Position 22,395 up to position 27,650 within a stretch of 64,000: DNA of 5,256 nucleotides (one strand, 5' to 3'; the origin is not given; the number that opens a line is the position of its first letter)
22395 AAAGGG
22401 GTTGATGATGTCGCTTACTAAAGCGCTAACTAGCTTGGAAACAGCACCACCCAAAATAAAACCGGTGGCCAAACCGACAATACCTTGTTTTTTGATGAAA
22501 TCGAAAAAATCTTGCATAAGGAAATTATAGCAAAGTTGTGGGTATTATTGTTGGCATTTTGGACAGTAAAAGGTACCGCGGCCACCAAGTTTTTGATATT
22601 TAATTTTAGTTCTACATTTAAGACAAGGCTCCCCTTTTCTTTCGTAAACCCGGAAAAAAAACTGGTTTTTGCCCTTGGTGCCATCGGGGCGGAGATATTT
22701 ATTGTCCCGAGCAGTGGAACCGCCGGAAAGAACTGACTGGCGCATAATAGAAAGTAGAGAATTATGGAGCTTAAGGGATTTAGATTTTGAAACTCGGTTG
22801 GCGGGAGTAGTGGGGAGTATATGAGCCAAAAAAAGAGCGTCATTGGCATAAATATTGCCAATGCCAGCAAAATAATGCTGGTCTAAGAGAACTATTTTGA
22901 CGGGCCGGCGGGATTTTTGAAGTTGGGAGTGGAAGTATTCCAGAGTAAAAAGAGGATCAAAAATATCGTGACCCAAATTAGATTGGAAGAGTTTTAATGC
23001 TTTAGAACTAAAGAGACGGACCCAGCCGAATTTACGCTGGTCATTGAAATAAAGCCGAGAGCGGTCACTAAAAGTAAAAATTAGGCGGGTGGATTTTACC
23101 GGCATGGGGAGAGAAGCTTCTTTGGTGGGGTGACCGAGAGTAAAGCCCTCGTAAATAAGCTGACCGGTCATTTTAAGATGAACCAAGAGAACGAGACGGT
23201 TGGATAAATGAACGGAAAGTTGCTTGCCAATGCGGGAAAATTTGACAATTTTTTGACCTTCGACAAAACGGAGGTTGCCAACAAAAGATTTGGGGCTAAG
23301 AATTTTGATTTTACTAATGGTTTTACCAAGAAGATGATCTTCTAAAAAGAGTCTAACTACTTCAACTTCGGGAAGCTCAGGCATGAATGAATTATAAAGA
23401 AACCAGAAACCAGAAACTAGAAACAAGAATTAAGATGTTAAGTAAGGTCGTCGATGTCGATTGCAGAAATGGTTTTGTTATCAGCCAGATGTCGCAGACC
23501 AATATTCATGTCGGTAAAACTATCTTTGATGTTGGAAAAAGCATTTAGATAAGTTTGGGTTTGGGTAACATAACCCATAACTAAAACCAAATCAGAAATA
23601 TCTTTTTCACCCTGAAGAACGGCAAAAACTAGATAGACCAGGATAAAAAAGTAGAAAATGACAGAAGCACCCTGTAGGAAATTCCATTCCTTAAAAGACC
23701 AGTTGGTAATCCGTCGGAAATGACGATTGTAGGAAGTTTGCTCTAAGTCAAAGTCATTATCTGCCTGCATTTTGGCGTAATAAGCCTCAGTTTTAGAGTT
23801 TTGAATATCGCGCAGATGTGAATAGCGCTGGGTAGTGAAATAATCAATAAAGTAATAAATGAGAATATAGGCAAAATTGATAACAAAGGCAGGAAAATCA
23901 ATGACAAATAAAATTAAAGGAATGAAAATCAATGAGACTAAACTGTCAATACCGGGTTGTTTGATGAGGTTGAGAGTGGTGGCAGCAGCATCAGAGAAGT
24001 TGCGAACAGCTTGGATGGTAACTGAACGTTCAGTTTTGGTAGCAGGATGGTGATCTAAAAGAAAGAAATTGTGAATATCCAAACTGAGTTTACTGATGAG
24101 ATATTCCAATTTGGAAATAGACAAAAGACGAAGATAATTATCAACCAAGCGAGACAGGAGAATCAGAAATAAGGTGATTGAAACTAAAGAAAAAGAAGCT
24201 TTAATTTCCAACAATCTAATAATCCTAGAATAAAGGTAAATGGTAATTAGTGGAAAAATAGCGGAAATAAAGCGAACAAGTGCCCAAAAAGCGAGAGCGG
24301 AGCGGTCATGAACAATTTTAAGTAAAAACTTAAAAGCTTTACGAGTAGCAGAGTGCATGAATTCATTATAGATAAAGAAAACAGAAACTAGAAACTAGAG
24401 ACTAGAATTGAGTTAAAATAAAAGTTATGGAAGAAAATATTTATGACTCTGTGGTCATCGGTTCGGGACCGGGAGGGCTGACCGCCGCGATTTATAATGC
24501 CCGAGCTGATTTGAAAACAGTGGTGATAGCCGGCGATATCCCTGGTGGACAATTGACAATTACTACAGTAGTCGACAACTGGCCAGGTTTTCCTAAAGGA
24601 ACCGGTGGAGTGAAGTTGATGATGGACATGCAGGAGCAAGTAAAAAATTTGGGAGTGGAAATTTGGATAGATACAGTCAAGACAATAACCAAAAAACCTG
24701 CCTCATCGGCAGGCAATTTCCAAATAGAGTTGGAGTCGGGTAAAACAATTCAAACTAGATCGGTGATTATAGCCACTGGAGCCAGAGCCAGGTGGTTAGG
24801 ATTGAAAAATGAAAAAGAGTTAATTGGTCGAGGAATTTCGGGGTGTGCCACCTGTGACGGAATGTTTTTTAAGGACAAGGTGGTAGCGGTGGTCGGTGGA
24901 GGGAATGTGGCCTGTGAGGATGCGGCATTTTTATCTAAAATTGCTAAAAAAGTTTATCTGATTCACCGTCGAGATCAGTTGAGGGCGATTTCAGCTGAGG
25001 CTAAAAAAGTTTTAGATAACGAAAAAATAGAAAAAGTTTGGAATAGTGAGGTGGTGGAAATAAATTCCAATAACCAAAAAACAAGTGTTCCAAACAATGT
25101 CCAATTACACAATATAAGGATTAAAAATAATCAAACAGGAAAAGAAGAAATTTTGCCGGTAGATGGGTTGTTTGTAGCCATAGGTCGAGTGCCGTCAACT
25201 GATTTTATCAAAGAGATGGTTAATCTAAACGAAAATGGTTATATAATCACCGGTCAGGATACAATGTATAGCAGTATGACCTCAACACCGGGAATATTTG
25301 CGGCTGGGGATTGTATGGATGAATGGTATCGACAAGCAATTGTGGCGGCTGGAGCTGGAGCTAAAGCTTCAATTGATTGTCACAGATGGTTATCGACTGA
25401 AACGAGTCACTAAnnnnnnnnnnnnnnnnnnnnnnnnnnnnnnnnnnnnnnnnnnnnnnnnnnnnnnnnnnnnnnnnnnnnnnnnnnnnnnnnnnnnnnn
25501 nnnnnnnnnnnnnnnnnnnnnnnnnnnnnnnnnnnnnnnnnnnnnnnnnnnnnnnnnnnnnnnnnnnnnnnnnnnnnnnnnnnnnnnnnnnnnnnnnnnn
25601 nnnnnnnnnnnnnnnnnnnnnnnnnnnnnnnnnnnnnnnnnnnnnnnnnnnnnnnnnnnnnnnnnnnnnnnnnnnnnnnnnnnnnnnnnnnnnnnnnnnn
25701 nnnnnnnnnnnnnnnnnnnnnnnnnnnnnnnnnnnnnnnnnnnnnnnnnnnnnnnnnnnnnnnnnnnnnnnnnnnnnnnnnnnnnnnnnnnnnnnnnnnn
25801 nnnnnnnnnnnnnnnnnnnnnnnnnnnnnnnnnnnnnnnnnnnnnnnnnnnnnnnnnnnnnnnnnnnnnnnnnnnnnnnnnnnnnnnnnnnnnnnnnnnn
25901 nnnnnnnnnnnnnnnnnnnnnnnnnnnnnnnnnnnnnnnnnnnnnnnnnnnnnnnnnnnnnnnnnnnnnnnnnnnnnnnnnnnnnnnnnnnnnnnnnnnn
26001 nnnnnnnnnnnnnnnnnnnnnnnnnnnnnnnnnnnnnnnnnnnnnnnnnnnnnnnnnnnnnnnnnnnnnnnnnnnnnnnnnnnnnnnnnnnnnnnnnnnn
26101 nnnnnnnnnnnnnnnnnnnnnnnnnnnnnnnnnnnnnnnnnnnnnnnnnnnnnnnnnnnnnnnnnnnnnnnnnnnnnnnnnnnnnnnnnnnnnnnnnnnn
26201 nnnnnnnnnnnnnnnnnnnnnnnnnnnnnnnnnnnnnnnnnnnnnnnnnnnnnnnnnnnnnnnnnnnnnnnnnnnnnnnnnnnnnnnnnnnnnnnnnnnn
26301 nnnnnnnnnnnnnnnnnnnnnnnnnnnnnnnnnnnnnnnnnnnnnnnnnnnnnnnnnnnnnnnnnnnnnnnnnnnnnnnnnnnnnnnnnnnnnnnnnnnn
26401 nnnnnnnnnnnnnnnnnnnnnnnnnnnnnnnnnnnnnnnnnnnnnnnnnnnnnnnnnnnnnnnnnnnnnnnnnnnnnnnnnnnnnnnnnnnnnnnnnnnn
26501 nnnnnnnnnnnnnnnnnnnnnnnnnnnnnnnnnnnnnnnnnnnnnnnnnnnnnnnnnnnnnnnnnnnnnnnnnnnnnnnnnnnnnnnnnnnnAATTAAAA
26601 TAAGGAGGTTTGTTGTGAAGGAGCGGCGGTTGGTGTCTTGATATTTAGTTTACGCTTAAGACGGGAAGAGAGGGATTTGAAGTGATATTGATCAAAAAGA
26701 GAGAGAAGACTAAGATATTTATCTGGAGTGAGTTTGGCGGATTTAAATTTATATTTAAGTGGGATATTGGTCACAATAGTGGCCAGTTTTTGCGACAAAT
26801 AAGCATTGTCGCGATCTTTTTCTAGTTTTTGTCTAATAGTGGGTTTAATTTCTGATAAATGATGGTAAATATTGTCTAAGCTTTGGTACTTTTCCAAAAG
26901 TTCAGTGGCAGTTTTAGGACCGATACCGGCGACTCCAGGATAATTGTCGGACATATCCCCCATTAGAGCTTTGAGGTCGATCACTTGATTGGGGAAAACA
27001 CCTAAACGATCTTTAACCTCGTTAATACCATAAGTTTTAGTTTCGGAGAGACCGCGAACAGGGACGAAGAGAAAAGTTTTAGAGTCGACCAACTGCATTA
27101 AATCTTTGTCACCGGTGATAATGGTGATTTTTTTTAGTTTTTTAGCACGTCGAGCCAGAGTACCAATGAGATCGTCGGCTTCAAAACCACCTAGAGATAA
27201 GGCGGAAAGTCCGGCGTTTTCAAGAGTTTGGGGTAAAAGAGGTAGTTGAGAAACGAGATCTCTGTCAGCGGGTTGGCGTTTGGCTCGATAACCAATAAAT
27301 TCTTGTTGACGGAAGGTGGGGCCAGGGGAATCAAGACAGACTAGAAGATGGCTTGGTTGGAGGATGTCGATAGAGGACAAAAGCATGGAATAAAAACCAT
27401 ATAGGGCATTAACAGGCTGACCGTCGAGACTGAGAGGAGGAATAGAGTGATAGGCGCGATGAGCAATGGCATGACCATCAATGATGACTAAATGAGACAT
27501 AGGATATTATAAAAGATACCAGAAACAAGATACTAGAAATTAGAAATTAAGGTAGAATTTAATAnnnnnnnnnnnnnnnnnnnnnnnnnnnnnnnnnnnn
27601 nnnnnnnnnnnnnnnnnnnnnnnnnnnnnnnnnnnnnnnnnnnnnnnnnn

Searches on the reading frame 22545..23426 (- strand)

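Call 68: search_protein_families(library=pfam, proteins=[window:22545-23426:-], max_evalue=0.001)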
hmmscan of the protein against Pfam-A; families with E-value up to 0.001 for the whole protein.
window:22545-23426:- (293 aa): 3 families
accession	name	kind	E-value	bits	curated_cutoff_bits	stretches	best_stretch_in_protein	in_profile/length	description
PF01149.29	Fapy_DNA_glyco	-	7.2e-28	98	25.5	1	15-135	1-116/117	Formamidopyrimidine-DNA glycosylase N-terminal domain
PF06831.19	H2TH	-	2.4e-23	82.3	34.7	1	151-240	1-90/93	Formamidopyrimidine-DNA glycosylase H2TH domain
PF06827.20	zf-FPG_IleRS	-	1.2e-07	31.8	21.3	1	265-293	1-29/30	Zinc finger found in FPG and IleRS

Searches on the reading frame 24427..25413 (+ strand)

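Call 68: search_protein_families(library=pfam, proteins=[window:24427-25413:+], max_evalue=0.001)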
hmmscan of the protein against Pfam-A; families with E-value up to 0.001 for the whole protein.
window:24427-25413:+ (328 aa): 11 families
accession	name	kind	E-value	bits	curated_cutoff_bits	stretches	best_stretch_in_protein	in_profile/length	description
PF07992.20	Pyr_redox_2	-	1.9e-51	175.7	26.1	1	6-311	1-291/291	Pyridine nucleotide-disulphide oxidoreductase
PF13738.12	Pyr_redox_3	-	6.9e-19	68.6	30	1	84-294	104-305/305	Pyridine nucleotide-disulphide oxidoreductase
PF00070.33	Pyr_redox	-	3.4e-16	60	22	1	153-219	2-75/82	Pyridine nucleotide-disulphide oxidoreductase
PF01134.28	GIDA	-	3.2e-06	26.9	22.1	0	8-36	2-30/391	Glucose inhibited division protein A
PF13450.12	NAD_binding_8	-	3.6e-06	27.6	21.9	1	10-48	1-40/68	NAD(P)-binding Rossmann-like domain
PF12831.13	FAD_oxidored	-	6.2e-06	26.2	27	1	7-48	1-43/416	FAD dependent oxidoreductase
PF03486.20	HI0933_like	-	5.4e-05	23.2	50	0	55-120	102-165/244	HI0933-like protein Rossmann domain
PF00890.30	FAD_binding_2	-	5.4e-05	23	20.4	1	7-39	1-33/414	FAD binding domain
PF01946.23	Thi4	-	5.6e-05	22.9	26.2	0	7-38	19-51/235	Thi4 family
PF05834.18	Lycopene_cycl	-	7.2e-05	22.5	23.4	0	64-120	89-142/380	Lycopene cyclase protein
PF01266.30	DAO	-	0.00024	21.2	27.9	0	63-125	150-210/353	FAD dependent oxidoreductase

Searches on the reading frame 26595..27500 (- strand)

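Call 5: search_protein_families(library=pfam, proteins=[window:26595-27500:-], max_evalue=0.01)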
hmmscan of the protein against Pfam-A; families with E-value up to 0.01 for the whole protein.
window:26595-27500:- (301 aa): 3 families
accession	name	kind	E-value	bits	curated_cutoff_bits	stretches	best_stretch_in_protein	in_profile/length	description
PF02739.22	5_3_exonuc_N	-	2.4e-45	154.6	34.3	1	4-167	2-164/164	5'-3' exonuclease, N-terminal resolvase-like domain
PF01367.25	5_3_exonuc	-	1.7e-33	115.4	40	1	169-259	2-93/97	5'-3' exonuclease, C-terminal SAM fold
PF14520.12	HHH_5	-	0.0092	16.9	27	0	190-211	7-29/57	Helix-hairpin-helix domain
